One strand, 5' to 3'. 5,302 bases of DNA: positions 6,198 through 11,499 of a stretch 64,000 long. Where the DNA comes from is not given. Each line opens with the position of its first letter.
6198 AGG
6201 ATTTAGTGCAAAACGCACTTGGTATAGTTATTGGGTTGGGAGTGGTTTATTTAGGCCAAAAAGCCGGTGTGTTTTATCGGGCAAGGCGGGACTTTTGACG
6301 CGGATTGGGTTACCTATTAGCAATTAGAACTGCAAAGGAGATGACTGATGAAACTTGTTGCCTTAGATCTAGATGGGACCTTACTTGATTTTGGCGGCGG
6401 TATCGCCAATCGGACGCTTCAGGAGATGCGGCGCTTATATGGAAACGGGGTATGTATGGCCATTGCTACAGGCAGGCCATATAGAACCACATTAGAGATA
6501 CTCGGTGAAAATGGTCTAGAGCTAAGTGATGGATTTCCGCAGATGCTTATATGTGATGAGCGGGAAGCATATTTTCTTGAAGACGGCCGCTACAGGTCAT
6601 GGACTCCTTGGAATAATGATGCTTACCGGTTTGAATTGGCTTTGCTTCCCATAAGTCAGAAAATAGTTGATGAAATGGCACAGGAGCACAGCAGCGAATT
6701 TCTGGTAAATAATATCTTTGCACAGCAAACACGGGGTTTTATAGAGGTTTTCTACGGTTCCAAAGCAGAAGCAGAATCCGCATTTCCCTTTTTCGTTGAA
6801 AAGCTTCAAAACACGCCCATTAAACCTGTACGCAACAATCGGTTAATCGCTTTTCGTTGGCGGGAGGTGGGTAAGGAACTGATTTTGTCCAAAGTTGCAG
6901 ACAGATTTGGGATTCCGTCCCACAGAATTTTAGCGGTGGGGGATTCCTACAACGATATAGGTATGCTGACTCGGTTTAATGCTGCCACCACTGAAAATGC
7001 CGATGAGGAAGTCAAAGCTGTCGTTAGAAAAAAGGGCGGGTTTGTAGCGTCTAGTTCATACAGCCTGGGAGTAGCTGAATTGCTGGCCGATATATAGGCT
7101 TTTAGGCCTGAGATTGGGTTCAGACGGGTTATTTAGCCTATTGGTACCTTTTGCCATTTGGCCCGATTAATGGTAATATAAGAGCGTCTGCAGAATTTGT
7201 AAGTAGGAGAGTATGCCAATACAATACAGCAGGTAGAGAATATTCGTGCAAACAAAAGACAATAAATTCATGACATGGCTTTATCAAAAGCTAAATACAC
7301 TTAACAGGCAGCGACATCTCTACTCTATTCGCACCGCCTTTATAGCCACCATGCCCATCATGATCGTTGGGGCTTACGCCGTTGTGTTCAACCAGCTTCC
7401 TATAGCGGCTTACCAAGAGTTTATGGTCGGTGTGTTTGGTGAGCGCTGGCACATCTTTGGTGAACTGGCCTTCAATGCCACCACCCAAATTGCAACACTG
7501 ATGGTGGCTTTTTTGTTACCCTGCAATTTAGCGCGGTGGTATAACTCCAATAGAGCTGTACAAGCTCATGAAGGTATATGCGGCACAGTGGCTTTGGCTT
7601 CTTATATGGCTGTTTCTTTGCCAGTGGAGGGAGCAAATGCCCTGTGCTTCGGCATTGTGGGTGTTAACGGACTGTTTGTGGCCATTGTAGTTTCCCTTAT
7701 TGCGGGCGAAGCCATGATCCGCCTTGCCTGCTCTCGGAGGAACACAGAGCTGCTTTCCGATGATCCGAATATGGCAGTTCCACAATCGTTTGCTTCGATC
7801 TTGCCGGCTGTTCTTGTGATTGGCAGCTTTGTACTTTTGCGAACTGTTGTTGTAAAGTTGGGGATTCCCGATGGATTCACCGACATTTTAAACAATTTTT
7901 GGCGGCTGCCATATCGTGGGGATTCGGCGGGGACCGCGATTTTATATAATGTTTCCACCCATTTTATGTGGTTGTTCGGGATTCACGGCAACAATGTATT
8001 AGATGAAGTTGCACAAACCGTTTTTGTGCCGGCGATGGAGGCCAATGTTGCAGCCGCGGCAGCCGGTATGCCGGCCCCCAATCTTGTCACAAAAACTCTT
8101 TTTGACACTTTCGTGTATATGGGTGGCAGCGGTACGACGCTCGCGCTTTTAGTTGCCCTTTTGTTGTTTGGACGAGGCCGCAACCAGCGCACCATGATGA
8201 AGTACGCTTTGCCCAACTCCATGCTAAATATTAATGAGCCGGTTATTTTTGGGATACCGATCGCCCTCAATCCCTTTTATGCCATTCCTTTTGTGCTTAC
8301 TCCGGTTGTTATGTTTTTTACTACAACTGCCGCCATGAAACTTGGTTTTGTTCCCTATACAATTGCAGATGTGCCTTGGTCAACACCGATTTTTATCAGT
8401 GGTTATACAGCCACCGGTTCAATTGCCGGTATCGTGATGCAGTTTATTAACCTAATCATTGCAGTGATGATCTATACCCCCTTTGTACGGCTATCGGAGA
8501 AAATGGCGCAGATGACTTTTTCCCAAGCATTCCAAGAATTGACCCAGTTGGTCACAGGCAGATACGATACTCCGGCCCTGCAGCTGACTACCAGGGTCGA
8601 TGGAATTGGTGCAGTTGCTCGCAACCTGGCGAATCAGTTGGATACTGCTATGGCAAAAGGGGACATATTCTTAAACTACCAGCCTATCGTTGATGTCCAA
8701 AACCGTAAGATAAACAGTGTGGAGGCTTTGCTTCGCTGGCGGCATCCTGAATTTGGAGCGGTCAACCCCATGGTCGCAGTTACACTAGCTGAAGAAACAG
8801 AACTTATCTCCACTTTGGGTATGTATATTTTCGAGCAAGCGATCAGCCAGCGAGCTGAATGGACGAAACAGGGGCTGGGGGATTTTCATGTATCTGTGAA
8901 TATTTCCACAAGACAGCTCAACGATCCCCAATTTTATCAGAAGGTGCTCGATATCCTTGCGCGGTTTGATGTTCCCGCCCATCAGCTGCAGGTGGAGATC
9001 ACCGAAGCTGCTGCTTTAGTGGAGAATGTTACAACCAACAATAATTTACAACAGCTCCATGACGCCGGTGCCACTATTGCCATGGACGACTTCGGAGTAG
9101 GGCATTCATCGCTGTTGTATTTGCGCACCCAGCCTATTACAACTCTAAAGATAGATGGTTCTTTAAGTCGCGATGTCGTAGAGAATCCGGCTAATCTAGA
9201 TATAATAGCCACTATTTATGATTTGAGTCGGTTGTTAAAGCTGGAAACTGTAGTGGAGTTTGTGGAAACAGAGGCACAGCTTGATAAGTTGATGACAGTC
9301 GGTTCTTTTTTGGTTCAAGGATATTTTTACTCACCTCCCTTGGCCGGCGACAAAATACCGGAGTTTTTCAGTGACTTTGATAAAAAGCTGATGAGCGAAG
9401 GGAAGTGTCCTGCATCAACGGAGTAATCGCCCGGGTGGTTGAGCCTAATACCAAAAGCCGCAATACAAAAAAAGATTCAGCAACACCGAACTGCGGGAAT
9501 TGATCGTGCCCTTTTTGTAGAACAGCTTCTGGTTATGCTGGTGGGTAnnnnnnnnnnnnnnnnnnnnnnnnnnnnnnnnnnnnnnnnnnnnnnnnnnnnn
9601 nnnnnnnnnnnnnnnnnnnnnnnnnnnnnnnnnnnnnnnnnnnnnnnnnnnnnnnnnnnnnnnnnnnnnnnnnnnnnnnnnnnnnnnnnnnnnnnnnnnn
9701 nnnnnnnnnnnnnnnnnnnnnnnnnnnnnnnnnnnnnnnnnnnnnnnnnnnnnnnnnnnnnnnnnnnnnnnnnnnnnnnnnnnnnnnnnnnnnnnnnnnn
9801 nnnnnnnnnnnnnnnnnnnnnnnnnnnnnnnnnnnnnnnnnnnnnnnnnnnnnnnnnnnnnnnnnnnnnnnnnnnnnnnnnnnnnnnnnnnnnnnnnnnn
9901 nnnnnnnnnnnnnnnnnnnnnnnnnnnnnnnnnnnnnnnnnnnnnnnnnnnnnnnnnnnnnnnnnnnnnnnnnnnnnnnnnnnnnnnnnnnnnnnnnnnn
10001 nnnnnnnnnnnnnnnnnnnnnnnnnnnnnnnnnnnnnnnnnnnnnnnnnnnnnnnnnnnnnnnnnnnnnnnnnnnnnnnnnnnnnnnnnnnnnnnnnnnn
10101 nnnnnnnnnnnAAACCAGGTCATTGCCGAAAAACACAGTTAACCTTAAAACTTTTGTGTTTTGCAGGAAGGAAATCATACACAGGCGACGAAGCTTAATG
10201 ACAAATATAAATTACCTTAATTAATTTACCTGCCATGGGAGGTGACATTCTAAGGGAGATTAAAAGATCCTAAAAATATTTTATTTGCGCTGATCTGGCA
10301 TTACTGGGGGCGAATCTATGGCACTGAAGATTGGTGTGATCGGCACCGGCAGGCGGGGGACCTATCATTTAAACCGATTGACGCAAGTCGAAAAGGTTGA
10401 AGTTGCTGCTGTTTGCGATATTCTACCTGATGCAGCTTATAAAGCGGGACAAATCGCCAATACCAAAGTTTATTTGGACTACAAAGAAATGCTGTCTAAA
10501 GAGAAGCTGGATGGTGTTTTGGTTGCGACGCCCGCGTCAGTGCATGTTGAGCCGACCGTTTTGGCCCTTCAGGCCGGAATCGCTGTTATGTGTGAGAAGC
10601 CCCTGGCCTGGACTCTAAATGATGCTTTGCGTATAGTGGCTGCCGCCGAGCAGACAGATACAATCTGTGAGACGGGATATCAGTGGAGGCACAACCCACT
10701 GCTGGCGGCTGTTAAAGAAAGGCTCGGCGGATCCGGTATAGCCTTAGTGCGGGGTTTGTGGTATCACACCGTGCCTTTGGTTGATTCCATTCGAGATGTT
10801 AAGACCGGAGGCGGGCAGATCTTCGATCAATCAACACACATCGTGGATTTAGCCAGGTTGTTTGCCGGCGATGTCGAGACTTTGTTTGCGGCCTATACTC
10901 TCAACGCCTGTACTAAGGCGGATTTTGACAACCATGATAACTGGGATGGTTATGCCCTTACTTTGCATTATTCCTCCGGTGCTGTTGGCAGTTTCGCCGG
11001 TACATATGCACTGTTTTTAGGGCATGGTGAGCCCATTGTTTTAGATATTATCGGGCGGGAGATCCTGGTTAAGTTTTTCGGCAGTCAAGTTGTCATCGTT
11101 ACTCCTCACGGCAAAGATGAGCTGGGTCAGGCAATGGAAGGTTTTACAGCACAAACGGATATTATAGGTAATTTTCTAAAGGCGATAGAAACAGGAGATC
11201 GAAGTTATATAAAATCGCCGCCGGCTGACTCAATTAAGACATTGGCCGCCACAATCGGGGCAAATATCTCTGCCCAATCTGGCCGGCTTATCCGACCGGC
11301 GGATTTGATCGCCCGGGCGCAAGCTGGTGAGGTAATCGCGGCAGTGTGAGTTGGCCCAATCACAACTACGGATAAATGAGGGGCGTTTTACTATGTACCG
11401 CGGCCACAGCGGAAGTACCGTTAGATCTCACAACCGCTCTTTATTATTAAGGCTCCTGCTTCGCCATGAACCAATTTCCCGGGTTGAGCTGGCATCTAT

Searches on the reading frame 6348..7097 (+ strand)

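Call 51: search_protein_families(library=pfam, proteins=[window:6348-7097:+], max_evalue=0.00001)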
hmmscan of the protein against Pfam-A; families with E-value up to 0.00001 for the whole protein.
window:6348-7097:+ (249 aa): 3 families
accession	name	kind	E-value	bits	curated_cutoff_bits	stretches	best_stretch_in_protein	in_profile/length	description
PF08282.18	Hydrolase_3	-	6.6e-21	75.6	20.9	2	4-58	1-55/255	haloacid dehalogenase-like hydrolase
PF00702.32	Hydrolase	-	5.3e-09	37.2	26.4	0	179-209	159-189/191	haloacid dehalogenase-like hydrolase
PF05116.19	S6PP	-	1.1e-07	32.2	20.3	0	176-244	166-240/247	Sucrose-6F-phosphate phosphohydrolase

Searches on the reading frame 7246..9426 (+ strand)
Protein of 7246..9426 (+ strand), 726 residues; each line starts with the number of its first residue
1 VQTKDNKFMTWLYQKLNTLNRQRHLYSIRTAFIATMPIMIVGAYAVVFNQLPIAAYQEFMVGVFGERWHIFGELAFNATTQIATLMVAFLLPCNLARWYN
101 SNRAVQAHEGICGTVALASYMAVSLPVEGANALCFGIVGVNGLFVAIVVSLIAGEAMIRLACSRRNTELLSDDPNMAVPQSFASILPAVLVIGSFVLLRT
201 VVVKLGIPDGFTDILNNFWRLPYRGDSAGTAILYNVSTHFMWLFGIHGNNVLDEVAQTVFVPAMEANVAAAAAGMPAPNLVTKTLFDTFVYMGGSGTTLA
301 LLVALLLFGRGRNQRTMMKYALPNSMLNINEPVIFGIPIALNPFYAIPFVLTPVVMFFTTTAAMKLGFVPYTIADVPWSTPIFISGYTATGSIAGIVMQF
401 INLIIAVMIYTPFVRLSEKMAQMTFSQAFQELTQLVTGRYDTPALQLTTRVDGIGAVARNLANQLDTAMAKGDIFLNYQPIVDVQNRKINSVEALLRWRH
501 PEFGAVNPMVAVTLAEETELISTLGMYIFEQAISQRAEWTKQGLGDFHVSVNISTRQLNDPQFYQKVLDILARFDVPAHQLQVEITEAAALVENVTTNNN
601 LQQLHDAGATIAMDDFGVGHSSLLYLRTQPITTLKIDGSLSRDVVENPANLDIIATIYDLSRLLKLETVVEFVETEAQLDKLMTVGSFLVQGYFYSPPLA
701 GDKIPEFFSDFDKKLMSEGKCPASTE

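Call 51: search_protein_families(library=pfam, proteins=[window:7246-9426:+], max_evalue=0.00001)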
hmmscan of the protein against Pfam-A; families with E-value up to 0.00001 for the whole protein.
window:7246-9426:+ (726 aa): 2 families
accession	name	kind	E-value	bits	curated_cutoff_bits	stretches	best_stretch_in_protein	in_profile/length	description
PF00563.25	EAL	-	1.5e-61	208.2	31.3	1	463-698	2-236/236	EAL domain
PF02378.23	PTS_EIIC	-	1.5e-26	93.7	30.7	1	30-353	2-319/319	Phosphotransferase system, EIIC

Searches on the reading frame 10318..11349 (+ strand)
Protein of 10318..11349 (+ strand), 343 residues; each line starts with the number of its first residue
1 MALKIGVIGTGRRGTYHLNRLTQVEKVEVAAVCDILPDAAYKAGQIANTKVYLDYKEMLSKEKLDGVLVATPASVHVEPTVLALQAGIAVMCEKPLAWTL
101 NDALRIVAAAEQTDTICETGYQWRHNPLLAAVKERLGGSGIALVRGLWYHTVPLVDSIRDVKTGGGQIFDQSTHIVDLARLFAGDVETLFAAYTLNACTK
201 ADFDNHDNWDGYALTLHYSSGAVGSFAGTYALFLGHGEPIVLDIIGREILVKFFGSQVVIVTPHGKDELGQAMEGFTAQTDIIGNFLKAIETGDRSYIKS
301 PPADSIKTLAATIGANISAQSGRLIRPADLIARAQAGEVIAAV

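Call 51: search_protein_families(library=pfam, proteins=[window:10318-11349:+], max_evalue=0.00001)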
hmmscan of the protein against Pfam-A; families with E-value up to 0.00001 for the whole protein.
window:10318-11349:+ (343 aa): 2 families
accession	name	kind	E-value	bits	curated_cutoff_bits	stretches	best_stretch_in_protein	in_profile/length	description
PF01408.29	GFO_IDH_MocA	-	2.9e-25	89.7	24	1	3-120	1-119/120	Oxidoreductase family, NAD-binding Rossmann fold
PF22725.1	GFO_IDH_MocA_C3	-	3.7e-08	33.8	27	1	160-236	38-110/124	GFO/IDH/MocA C-terminal domain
